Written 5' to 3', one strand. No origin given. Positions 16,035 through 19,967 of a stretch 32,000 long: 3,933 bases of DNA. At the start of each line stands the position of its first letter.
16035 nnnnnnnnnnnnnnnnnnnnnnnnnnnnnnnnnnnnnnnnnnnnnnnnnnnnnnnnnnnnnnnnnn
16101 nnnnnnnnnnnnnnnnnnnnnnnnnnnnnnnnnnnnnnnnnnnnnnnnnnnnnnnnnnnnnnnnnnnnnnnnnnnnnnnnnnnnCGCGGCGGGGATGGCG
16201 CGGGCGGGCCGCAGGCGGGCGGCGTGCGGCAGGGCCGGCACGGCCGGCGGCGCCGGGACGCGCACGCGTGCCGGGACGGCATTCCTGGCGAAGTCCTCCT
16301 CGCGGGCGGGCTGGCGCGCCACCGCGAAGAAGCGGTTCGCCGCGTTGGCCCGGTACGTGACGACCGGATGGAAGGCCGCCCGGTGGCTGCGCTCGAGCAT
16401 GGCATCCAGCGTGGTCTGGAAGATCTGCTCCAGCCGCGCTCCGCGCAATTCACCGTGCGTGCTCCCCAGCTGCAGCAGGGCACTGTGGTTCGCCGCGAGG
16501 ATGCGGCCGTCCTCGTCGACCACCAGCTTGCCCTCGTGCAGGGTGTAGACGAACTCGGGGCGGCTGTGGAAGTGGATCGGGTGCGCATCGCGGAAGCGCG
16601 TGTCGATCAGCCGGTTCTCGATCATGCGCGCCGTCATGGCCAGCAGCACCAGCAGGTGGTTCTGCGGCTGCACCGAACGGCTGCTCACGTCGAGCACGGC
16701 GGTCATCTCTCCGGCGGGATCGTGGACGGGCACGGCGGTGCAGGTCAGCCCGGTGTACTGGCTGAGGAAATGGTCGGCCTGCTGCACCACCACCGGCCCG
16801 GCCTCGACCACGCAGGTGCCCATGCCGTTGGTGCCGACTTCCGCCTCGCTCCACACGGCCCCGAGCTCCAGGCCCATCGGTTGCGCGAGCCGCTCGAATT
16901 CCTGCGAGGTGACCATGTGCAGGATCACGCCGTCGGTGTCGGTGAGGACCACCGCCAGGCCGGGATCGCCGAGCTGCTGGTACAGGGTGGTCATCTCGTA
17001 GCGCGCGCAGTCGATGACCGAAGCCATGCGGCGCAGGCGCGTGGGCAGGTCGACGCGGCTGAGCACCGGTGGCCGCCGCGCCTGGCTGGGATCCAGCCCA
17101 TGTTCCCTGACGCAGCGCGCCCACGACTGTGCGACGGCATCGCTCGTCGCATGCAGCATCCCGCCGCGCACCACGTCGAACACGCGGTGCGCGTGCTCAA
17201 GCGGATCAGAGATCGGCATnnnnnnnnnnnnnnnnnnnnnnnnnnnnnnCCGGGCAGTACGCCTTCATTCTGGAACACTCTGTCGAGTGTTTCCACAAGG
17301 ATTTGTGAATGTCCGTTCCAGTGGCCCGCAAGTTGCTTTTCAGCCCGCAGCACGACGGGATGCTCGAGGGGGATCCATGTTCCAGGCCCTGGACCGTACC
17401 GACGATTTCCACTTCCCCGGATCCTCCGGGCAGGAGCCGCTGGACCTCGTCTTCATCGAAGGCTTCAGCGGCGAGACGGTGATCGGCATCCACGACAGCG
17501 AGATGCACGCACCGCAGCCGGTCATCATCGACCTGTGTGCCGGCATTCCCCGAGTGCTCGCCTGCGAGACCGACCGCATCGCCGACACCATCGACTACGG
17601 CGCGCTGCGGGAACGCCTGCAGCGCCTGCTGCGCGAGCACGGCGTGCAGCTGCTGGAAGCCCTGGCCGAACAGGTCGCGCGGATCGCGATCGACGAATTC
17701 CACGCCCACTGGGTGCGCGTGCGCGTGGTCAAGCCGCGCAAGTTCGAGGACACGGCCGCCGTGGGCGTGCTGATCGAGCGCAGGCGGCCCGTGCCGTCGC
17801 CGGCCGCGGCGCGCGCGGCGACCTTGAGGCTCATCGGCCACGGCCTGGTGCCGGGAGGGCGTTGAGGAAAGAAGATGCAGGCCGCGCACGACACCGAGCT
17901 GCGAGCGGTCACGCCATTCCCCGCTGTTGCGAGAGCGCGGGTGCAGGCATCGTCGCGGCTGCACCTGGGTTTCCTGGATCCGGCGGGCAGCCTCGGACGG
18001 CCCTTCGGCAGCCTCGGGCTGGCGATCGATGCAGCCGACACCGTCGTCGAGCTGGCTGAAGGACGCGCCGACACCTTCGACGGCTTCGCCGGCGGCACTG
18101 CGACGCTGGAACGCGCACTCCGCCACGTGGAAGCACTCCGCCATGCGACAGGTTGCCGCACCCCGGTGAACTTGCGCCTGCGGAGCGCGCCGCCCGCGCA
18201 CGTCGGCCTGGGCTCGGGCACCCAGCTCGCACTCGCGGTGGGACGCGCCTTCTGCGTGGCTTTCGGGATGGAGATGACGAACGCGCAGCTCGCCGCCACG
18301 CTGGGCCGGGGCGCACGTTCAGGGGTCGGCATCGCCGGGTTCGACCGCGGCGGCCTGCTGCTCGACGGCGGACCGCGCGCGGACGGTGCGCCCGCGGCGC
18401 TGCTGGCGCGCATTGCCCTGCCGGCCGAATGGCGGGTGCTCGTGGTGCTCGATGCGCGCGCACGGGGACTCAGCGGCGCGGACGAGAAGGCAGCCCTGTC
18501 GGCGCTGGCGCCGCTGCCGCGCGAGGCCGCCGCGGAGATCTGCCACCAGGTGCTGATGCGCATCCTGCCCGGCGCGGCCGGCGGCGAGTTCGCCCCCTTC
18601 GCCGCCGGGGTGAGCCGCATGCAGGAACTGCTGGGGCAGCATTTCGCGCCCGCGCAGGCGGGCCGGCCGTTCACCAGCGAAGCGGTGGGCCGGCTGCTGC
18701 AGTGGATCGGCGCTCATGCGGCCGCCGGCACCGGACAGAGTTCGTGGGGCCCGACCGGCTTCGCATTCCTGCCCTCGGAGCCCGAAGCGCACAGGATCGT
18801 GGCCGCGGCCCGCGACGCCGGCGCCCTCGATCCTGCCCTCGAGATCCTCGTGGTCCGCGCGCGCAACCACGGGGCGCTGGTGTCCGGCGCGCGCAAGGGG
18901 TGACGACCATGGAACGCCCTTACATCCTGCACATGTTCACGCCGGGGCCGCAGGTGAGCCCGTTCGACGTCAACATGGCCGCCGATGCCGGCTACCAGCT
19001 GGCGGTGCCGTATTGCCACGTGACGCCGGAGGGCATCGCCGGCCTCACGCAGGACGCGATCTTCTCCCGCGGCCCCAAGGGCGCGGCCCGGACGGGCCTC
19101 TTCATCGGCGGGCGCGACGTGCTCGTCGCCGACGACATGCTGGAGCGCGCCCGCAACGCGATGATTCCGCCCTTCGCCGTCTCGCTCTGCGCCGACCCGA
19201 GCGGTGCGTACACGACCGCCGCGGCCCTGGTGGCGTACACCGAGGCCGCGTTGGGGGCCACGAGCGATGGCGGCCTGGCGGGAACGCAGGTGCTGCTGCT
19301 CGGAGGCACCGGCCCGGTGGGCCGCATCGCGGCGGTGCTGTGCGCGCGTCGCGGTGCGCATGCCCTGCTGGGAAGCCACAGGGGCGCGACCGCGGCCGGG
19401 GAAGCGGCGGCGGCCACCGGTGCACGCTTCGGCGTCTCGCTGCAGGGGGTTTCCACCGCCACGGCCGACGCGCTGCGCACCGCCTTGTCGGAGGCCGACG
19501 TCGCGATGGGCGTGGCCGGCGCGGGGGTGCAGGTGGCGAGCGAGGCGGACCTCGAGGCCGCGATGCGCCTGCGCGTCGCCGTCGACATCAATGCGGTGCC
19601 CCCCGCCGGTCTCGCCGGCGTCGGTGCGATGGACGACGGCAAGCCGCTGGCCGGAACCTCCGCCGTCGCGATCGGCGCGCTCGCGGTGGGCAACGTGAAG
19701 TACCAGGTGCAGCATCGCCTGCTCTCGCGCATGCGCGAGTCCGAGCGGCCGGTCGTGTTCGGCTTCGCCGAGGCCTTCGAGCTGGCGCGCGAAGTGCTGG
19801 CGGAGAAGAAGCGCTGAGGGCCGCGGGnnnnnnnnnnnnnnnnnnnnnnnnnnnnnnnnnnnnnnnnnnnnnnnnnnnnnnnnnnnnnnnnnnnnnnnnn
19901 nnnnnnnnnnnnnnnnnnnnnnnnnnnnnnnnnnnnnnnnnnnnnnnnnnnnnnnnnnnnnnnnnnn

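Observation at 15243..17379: GAF/AAA+ sigma-54 activator divergent from a -24/-12 promoter that heads the folB-like/mptG/mtdB/mch/fae/xoxF gene string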

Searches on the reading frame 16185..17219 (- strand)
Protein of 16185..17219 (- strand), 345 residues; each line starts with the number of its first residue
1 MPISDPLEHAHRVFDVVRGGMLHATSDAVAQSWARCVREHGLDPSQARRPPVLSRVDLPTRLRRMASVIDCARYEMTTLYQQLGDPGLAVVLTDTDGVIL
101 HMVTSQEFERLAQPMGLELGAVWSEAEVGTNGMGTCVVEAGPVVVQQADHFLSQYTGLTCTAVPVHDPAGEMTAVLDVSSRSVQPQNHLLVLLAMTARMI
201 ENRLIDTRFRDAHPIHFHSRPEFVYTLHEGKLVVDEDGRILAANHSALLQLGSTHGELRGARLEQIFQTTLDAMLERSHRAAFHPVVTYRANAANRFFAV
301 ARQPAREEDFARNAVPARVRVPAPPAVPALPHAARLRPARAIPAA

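Call 17: find_related_loci(query=A1, collection=genome_contigs, flank=6000)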
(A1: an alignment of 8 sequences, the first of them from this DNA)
Query A1 (305 aa) in genome_contigs; peptide patterns used: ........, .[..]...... (x = any residue, [..] = any of these).
600 stretches matched a pattern (row limit reached: there are more); 585 encode a relative of the query (tblastn E <= 1e-3); the best 80 are kept; 80 distinct loci.
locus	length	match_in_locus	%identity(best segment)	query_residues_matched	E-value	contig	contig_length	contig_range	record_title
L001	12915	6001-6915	87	1-305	0e+0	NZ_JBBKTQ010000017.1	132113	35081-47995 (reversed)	Ramlibacter sp. AN1133 17, whole genome shotgun sequence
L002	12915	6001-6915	87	1-305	2e-180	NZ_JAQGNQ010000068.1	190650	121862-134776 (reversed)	MAG: Ramlibacter sp. isolate RYN_591 scaffold_1260126, whole genome shotgun sequence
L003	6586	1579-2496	74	1-305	5e-146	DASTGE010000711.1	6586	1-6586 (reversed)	MAG TPA_asm: Burkholderiaceae bacterium isolate SMAG_U22 k141_1001788, whole genome shotgun sequence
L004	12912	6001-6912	73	3-305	7e-146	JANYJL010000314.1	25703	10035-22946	MAG: Rhizobacter sp. isolate GL140_3_metabinner_99 GL140_3_k141_2070588, whole genome shotgun sequence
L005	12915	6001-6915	73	1-304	5e-143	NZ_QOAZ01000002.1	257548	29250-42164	Azohydromonas sediminis strain SYSU G00088 s.088_Contig2, whole genome shotgun sequence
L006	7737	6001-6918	70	1-305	3e-142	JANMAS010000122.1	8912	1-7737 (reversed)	MAG: Burkholderiales bacterium isolate OTE_1_metabat_61 OTE_1_k141_3751367, whole genome shotgun sequence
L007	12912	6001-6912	71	3-305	4e-141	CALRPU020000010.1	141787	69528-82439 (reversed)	MAG: Hydrogenophaga intermedia isolate JJ-JE51-08-2-mx-bin537 genome assembly, contig: JJ-RD1035C5-400-C34, whole genome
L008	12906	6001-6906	68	6-305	8e-134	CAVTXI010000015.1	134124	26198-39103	MAG: uncultured beta proteobacterium isolate MFD04651.bin.1.240 genome assembly, contig: contig_4218, whole genome shotg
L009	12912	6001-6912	65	1-305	2e-130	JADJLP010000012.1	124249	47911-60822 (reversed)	MAG: Candidatus Ideonella esbjergensis isolate EsbW_18-Q3-R4-48_BAT3C.207 tig00251135-10-1241860, whole genome shotgun s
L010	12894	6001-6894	64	9-305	1e-128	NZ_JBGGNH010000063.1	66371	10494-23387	MAG: Ideonella sp. isolate bin.038 k141_455468, whole genome shotgun sequence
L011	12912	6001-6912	65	1-305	3e-128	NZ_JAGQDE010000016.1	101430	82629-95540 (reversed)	Ideonella aquatica strain 4Y11 NODE_16_length_101430_cov_42.795505, whole genome shotgun sequence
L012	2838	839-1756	64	1-305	1e-133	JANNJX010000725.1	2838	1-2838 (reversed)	MAG: Burkholderiales bacterium isolate SOY_4_C_metabat_273 SOY_4_C_k141_545259, whole genome shotgun sequence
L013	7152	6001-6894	64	9-305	8e-128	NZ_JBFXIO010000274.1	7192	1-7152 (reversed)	MAG: Piscinibacter sp. isolate CA_2019_TPIn_3 NODE_41820_length_7192_cov_4.647558_TPIn, whole genome shotgun sequence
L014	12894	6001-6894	64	9-305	5e-127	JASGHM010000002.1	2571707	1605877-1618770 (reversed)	MAG: Piscinibacter sp. isolate 5N018 JMF-2111-06-0005.ont.bin.18_1, whole genome shotgun sequence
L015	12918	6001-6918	63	1-305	3e-127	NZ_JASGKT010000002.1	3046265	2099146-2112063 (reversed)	MAG: Piscinibacter sp. isolate 5N061 JMF-2111-06-0005.ont.bin.61_1, whole genome shotgun sequence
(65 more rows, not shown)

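Call 55: search_protein_families(library=ncbifam, proteins=[window:16185-17219:-], max_evalue=10)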
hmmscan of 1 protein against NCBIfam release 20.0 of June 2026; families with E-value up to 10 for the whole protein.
seq(345 aa): 4 families
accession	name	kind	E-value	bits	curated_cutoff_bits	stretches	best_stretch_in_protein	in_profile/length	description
NF008485.2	PRK11388.1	equivalog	3.6e-23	81.7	551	1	23-268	17-260/643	dihydroxyacetone kinase operon transcriptional regulator DhaR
TIGR00229.1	sensory_box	domain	0.0058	16.8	22.9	1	229-277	16-65/126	PAS domain S-box protein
NF045644.1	TransRegBhcR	equivalog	0.044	13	350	1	155-182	212-239/267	HTH-type transcriptional regulator BhcR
NF011671.1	PRK15090.1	equivalog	0.078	12.2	275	1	153-203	198-252/256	DNA-binding transcriptional regulator KdgR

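Call 89: search_solved_structures(query=window:16305-17219:-, max_evalue=0.01, show_alignments=1)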
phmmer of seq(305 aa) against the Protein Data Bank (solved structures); distinct sequences matched with E-value up to 0.01: 1.
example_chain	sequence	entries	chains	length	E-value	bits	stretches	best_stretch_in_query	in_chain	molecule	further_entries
4lrx_C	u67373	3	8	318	9.1e-06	28.6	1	26-287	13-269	PTS-dependent dihydroxyacetone kinase operon regulatory protein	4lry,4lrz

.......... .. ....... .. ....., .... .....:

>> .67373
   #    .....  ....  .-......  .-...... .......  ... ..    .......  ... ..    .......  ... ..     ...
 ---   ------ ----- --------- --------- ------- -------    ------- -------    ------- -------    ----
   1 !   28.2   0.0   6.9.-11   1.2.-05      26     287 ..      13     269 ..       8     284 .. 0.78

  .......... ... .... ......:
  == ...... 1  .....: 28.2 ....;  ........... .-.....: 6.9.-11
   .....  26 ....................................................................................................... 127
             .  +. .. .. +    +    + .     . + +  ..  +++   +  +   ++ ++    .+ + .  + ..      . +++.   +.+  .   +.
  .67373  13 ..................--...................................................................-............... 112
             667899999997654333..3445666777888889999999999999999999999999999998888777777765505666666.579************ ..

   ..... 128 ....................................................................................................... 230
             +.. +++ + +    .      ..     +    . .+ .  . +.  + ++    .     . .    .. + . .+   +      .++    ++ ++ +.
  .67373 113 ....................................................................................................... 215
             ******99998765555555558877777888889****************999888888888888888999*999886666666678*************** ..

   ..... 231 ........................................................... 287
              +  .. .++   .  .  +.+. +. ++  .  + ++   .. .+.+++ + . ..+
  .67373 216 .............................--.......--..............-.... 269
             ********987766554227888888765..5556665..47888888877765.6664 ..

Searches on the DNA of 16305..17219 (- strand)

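Call 34: search_rna_families(sources=[L058, L027, L037, L078, L001], threshold=evalue, max_evalue=0.1)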
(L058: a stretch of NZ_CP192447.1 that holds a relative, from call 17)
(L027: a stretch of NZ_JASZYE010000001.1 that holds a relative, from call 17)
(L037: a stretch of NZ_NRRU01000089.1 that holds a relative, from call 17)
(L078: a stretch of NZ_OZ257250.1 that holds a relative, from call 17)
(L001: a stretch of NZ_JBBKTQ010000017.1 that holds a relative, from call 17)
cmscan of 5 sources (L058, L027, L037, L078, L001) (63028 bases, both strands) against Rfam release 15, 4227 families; matches with E-value up to 0.1: 0.
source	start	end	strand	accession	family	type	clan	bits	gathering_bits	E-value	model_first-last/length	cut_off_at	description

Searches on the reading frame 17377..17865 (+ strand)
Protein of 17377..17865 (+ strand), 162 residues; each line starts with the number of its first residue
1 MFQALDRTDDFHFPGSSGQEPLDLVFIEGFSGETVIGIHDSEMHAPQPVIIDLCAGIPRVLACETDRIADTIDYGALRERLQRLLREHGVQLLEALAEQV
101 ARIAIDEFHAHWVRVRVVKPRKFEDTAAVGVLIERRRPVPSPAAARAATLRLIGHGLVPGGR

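Call 7: search_protein_families(library=pfam, proteins=[window:17377-17865:+], max_evalue=0.01)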
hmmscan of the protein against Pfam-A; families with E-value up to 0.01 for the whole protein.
window:17377-17865:+ (162 aa): 1 family
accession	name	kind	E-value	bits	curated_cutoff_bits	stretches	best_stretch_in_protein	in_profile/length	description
PF02152.23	FolB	-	4.2e-24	85.7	31.8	1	25-133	1-112/113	Dihydroneopterin aldolase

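Call 9: search_protein_families(library=ncbifam, proteins=[window:17377-17865:+], max_evalue=0.001)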
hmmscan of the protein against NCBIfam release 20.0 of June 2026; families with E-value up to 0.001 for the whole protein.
window:17377-17865:+ (162 aa): 4 families
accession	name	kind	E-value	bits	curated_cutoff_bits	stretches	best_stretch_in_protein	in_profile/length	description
TIGR00526.1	folB_dom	domain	2.8e-20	72.7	45.05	1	23-138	2-120/122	FolB domain-containing protein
NF008614.0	PRK11593.1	equivalog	1e-17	64.6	184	1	22-137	1-116/119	bifunctional dihydroneopterin aldolase/7,8-dihydroneopterin epimerase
TIGR00525.1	folB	equivalog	2.8e-16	60.1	72.15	1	25-135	3-116/116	dihydroneopterin aldolase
NF008418.0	PRK11245.1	equivalog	5.1e-10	39.5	152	1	31-131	14-114/121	dihydroneopterin triphosphate 2'-epimerase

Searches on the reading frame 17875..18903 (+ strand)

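Call 7: search_protein_families(library=pfam, proteins=[window:17875-18903:+], max_evalue=0.01)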
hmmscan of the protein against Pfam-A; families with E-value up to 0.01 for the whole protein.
window:17875-18903:+ (342 aa): 2 families
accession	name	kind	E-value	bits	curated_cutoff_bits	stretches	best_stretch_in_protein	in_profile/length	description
PF00288.32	GHMP_kinases_N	-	3.3e-09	37.3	22.3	1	83-150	5-76/87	GHMP kinases N terminal domain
PF08544.19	GHMP_kinases_C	-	4.4e-06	27.5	21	1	240-316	11-83/85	GHMP kinases C terminal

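Call 9: search_protein_families(library=ncbifam, proteins=[window:17875-18903:+], max_evalue=0.001)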
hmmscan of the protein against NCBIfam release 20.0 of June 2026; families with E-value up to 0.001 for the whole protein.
window:17875-18903:+ (342 aa): 2 families
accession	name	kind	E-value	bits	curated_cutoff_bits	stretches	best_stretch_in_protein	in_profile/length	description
TIGR00144.1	beta_RFAP_syn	subfamily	1.5e-44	152.5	113.5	1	22-335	2-322/325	beta-ribofuranosylaminobenzene 5'-phosphate synthase family protein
NF040726.1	BetaRFA-P_synth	equivalog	1.1e-43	149.6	328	1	22-334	2-325/327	beta-ribofuranosylaminobenzene 5'-phosphate synthase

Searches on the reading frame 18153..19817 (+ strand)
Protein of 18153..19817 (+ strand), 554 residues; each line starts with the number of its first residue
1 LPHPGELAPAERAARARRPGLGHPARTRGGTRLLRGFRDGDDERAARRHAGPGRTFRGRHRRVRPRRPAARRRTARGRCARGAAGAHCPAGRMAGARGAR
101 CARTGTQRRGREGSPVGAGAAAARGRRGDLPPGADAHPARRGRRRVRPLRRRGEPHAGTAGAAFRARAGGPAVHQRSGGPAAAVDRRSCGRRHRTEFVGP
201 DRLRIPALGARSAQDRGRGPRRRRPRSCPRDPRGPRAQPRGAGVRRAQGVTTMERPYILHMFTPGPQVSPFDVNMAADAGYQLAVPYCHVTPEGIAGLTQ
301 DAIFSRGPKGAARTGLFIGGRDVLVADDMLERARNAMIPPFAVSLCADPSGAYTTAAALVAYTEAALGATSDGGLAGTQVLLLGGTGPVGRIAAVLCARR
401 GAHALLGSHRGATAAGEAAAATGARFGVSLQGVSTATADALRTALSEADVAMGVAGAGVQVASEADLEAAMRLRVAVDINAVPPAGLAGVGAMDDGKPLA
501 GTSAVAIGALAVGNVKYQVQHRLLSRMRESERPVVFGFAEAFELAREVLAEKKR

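Call 29: search_protein_families(library=pfam, proteins=[window:18153-19817:+], max_evalue=0.01)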
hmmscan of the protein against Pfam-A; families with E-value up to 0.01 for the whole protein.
window:18153-19817:+ (554 aa): 1 family
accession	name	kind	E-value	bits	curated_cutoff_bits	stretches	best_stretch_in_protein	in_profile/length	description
PF09176.16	Mpt_N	-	1.4e-32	112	27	1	270-350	1-81/81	Methylene-tetrahydromethanopterin dehydrogenase, N-terminal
